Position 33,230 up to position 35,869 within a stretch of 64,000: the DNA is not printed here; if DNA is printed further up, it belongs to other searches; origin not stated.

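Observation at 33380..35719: Bacterial archaeal-like PolB with lost exonuclease motifs and altered motif C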

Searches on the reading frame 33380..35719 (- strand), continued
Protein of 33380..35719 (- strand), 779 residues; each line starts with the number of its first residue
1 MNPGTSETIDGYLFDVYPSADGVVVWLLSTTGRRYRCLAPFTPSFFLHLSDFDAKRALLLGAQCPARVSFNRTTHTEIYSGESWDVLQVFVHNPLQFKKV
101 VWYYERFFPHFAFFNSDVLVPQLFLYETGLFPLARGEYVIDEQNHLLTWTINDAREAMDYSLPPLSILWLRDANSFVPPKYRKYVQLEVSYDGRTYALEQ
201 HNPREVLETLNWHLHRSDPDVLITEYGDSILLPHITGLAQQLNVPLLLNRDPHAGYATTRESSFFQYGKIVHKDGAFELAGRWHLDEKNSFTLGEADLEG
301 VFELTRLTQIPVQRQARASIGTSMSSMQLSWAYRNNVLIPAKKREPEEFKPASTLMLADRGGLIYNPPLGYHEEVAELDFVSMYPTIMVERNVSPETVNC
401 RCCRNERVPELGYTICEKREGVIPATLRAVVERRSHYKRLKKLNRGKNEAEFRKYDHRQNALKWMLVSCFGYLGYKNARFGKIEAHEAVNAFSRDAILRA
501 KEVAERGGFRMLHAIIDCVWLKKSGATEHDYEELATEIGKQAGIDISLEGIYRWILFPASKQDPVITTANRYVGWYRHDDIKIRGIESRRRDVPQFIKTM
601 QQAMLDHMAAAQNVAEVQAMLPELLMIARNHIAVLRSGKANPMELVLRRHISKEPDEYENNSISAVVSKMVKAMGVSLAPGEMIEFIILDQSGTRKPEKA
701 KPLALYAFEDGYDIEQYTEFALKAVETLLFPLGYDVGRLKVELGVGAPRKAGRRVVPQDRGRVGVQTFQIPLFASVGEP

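Call 18: find_related_loci(query=A1, collection=genome_contigs, flank=6000)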
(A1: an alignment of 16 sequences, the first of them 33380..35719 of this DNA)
Query A1 (779 aa) in genome_contigs; peptide patterns used: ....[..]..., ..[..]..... (x = any residue, [..] = any of these).
573 stretches matched a pattern; 551 encode a relative of the query (tblastn E <= 1e-3); the best 80 are kept; 80 distinct loci.
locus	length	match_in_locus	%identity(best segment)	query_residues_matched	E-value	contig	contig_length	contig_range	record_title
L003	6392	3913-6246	91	1-778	0e+0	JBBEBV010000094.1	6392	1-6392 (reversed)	MAG: Bacteroidota bacterium isolate LejiaF_55_30 Lejia_F_15679_length_6392_cov_21, whole genome shotgun sequence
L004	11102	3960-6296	91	1-779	0e+0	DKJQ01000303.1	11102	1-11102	MAG TPA_asm: Ignavibacteria bacterium UBA6688 UBA6688_contig_7409, whole genome shotgun sequence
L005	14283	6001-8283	70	6-776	0e+0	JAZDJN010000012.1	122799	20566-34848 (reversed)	MAG: bacterium isolate MEGAHIT-group-0.487 k141_17087778, whole genome shotgun sequence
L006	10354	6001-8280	70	6-773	0e+0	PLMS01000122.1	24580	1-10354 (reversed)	MAG: Ignavibacteriae bacterium isolate fen_1299 73.20120800_E2X.46_contig_15046, whole genome shotgun sequence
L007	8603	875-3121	71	2-750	0e+0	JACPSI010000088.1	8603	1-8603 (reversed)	MAG: Ignavibacteriales bacterium isolate NC_groundwater_701_Ag_S-0.2um_50_10 S36_SO-2_scaffold_282416, whole genome shot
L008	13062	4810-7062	72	6-750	0e+0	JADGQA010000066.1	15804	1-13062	MAG: Bacteroidota bacterium isolate Chersky.3_21 contig-100_1317, whole genome shotgun sequence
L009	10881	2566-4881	71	9-778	0e+0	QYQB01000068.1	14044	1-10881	MAG: bacterium isolate PowLak16_MAG13 c_000000165355, whole genome shotgun sequence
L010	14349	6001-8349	69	6-769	0e+0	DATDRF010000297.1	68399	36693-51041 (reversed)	MAG TPA_asm: Bacteroidota bacterium isolate SMAG_U7970 k141_1542649, whole genome shotgun sequence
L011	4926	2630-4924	71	9-772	0e+0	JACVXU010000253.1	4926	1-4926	MAG: Bacteroidetes bacterium isolate B4_bin.17 scaffold_6050, whole genome shotgun sequence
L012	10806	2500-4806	71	6-773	0e+0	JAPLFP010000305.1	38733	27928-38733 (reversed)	MAG: Ignavibacteriales bacterium isolate LacPavin_0920_SED5_MAG_52_10 LacPavin_0920_SED5_scaffold_39100, whole genome sh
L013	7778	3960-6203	73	6-753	0e+0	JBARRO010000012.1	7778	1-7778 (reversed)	MAG: Bacteroidota bacterium isolate MFD13499_ilm_asm_bin40 k127_194510, whole genome shotgun sequence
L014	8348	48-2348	71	8-773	0e+0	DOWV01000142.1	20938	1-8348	MAG TPA_asm: Bacteroidetes bacterium isolate UBA9647 contig_4357, whole genome shotgun sequence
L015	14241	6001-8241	71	8-754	0e+0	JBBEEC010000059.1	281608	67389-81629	MAG: Bacteroidota bacterium isolate LejiaF_53_86 Lejia_F_53_length_281608_cov_59, whole genome shotgun sequence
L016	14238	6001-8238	71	9-754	0e+0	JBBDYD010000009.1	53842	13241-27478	MAG: Bacteroidota bacterium isolate LejiaD_53_15 Lejia_D_1068_length_53842_cov_9, whole genome shotgun sequence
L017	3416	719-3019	70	8-773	0e+0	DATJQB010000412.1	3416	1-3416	MAG TPA_asm: Bacteroidota bacterium isolate SMAG_U14929 k141_4846437, whole genome shotgun sequence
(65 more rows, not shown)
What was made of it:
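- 551 GTDB species genomes encode a relative (call 18).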

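Call 43: predict_structure(alignment_id=A2)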
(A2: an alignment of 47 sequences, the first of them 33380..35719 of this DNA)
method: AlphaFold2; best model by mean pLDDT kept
length: 779 residues; sequences in the alignment: 47
mean_pLDDT: 66.7   pTM: 0.60
mean pLDDT of the five models: 66.7, 65.8, 62.5, 61.1, 59.7
residues with pLDDT >= 90: 75; 70-90: 329; 50-70: 184; < 50: 191
segments of 3 or more residues with pLDDT < 50: 1-3, 257-278, 288-294, 315-323, 344-374, 378-382, 472-492, 548-589, 693-705, 748-779
pLDDT, mean of each block of 10 residues (from residue 1): 71 87 90 89 89 89 92 82 85 89 77 72 90 93 92 87 83 64 77 82 84 85 60 75 77 50 29 39 56 57 78 47 62 80 43 39 36 48 55 69 75 76 75 85 90 82 61 42 33 61 78 58 70 68 54 32 31 40 46 76 72 67 87 82 73 61 62 56 65 48 51 78 77 77 64 35 30 35
secondary structure, 60 per line:
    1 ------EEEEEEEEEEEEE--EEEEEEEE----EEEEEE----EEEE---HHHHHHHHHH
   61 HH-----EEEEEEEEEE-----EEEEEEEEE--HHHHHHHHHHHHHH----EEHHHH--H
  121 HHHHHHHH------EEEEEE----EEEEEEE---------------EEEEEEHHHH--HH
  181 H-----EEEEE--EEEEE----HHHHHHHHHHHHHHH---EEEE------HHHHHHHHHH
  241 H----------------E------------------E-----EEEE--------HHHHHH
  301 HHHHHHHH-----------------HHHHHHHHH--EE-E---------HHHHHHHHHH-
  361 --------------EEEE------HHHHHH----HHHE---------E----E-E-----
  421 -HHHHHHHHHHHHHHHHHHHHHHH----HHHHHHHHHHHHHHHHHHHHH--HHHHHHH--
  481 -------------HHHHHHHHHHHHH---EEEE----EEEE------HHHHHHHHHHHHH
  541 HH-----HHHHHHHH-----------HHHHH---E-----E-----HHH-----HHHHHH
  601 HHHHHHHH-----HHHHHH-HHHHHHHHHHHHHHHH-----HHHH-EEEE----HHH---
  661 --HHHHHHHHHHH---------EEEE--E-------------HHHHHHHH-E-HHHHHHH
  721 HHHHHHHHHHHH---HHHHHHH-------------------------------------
elements in order (helices of 4 or more, strands of 3 or more residues): E7-19 E22-29 E34-39 E44-47 H51-62 E68-77 E83-91 H94-107 H114-117 H120-128 E135-140 E145-151 E167-172 H173-176 E187-191 E194-198 H203-217 E221-224 H231-241 E283-286 H295-308 H326-334 H350-359 E375-378 H385-390 H422-444 H449-469 H472-478 H494-506 E510-513 E518-521 H528-542 H548-555 H567-571 H595-608 H614-619 H621-636 H642-645 E647-650 H663-673 E683-686 H703-710 H714-732 H736-742
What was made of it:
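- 33401..33415 (-): C-terminal QIPLF (769-773), a candidate beta-clamp-binding motif at the end of a variable tail. The tail has pLDDT below 50 (call 43).
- My own AlphaFold2 model is mediocre (mean pLDDT 66.7, with low-confidence palm segments; call 43).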

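Call 49: search_solved_structures(query=A2, max_evalue=0.00001, show_alignments=1)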
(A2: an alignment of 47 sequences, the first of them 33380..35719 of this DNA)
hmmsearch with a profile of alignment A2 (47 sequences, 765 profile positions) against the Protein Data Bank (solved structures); distinct sequences matched with E-value up to 0.00001: 96 (the best 60 are shown).
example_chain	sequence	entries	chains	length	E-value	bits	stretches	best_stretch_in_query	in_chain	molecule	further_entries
4flt_A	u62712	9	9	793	9.3e-55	189.1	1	299-738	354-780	DNA polymerase 1 | Pyrococcus abyssi B family DNA polymerase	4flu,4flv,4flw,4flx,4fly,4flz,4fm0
4fm2_A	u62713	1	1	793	1.1e-54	188.9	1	299-738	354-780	DNA polymerase 1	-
5h12_A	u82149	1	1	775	1.1e-53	185.5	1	300-738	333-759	Deep Vent DNA Polymerase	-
1wns_A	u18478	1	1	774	1.9e-53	184.8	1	300-738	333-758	DNA POLYMERASE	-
4k8z_A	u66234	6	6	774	1.9e-53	184.8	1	300-738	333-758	DNA polymerase | DNA polymerase,DNA polymerase,DNA polymerase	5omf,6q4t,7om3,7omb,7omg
1wn7_A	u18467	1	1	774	2.4e-53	184.5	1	300-738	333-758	Family B DNA Polymerase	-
6wya_A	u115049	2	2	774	3.3e-53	184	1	300-738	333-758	DNA polymerase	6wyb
1qht_A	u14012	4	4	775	7.7e-53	182.8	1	301-738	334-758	PROTEIN (DNA POLYMERASE) | DNA polymerase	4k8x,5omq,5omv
2xhb_A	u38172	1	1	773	1.2e-52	182.2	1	300-738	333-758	DNA POLYMERASE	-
2vwj_A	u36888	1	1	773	1.6e-52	181.8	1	300-738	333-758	DNA POLYMERASE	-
2vwk_A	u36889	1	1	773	2.7e-52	181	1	300-738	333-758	DNA POLYMERASE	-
5vu5_A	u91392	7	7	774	3.2e-52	180.7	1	300-738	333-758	DNA polymerase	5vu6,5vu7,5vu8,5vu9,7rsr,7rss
1tgo_A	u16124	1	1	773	3.3e-52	180.7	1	300-738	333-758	PROTEIN (THERMOSTABLE B DNA POLYMERASE)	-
6is7_A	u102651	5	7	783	6.8e-52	179.7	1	301-738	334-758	DNA polymerase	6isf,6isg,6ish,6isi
7tqw_A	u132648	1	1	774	1.9e-51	178.2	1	300-738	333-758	DNA polymerase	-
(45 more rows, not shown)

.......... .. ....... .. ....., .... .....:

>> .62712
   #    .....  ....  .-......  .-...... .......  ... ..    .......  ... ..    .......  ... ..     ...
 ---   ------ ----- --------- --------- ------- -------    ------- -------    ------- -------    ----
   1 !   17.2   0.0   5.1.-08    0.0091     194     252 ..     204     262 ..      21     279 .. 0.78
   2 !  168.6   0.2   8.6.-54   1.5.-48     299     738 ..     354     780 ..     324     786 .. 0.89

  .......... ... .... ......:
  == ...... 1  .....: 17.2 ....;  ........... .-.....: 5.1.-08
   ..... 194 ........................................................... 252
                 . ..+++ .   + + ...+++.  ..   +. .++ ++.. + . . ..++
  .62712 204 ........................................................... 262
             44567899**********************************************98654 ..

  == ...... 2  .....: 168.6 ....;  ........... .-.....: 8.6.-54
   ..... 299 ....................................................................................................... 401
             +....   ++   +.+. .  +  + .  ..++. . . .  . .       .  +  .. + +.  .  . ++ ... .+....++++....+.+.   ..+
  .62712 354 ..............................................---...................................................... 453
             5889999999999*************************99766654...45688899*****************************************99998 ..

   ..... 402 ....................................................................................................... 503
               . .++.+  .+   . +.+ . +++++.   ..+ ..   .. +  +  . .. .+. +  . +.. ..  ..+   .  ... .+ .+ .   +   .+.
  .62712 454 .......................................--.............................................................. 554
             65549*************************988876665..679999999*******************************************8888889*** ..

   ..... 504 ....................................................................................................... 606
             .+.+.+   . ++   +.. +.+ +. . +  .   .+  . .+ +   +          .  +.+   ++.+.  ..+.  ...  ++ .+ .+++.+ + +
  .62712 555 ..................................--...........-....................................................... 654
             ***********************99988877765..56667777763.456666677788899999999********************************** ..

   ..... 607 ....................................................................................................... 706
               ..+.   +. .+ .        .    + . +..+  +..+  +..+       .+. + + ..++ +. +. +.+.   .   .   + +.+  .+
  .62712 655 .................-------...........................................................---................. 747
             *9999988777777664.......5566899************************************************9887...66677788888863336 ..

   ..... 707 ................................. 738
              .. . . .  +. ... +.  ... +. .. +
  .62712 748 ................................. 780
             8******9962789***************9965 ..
